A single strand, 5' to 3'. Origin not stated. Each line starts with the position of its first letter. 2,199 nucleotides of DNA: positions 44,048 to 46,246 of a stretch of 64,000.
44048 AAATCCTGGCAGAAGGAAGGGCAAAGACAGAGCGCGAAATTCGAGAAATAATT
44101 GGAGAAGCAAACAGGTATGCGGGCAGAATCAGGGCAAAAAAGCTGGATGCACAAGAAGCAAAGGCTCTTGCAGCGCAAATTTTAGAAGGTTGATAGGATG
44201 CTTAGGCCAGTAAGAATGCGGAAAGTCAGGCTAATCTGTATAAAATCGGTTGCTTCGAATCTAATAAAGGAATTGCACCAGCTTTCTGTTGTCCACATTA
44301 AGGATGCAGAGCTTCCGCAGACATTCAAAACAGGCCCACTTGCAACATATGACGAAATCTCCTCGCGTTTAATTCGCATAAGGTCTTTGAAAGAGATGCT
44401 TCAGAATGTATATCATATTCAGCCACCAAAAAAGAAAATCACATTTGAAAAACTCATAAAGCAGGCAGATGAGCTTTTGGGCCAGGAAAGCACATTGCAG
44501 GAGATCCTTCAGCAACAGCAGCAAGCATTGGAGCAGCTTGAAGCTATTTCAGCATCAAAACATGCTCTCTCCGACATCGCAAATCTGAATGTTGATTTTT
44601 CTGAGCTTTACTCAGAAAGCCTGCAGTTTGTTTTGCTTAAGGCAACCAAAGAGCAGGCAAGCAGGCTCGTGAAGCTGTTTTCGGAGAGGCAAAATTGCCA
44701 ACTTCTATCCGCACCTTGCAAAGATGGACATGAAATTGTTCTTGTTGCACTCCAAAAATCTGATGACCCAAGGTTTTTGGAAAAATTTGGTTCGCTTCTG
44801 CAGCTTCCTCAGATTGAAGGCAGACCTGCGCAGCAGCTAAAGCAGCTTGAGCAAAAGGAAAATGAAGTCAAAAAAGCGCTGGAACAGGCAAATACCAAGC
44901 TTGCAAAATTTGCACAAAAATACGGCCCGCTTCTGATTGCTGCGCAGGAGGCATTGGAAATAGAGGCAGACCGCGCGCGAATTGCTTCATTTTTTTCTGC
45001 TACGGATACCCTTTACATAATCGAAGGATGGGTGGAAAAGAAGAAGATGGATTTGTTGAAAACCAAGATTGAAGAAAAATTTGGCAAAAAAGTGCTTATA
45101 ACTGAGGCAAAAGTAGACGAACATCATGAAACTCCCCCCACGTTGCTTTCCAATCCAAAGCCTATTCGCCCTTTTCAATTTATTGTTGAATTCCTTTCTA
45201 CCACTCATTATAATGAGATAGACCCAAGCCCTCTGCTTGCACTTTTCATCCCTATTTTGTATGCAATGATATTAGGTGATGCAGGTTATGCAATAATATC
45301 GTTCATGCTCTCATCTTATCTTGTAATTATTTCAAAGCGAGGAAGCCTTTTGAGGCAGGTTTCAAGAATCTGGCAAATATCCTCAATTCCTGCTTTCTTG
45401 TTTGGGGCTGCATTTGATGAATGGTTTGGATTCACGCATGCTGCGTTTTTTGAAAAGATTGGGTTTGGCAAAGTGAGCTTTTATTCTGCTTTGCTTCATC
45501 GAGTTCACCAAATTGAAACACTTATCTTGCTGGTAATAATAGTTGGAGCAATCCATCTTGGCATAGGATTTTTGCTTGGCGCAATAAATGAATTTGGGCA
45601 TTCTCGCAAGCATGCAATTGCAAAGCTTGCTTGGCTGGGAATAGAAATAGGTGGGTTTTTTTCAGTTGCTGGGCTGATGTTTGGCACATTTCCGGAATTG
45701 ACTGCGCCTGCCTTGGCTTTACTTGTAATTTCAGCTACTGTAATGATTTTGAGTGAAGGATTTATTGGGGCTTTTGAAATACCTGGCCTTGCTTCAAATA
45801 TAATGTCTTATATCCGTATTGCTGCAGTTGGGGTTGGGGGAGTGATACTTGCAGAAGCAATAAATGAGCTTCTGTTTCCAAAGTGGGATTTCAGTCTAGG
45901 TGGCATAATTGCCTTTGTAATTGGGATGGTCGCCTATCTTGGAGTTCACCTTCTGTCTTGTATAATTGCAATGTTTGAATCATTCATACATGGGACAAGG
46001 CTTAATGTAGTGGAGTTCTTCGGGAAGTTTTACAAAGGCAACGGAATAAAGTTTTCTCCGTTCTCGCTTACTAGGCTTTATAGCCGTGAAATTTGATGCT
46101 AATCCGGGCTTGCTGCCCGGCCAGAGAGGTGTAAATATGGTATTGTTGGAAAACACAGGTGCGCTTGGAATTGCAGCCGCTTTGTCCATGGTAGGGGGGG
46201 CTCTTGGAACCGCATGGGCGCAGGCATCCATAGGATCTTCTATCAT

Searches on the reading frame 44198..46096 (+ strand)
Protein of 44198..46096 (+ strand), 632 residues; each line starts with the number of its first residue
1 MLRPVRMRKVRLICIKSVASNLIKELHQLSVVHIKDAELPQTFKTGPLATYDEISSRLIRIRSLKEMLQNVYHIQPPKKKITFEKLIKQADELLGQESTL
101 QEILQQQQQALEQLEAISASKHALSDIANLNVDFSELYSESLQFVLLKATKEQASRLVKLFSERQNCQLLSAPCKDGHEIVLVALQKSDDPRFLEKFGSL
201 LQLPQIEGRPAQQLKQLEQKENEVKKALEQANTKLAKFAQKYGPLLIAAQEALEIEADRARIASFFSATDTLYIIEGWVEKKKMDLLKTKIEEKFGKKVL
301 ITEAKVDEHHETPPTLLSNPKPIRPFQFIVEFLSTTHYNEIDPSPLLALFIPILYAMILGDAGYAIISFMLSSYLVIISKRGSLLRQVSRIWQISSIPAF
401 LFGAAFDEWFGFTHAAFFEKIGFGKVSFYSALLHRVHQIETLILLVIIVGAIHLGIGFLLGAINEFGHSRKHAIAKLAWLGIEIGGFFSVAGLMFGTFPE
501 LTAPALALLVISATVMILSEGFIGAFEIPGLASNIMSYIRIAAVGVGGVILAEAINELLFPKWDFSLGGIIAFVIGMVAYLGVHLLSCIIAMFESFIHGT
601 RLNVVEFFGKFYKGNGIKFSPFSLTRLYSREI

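Call 50: search_protein_families(library=pfam, proteins=[window:44198-46096:+], max_evalue=0.0001)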
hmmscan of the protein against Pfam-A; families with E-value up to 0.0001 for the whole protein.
window:44198-46096:+ (632 aa): 1 family
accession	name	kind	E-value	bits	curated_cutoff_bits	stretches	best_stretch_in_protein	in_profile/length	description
PF01496.24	V_ATPase_I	-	7.9e-28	97.3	30.7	2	202-382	236-420/815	V-type ATPase 116kDa subunit family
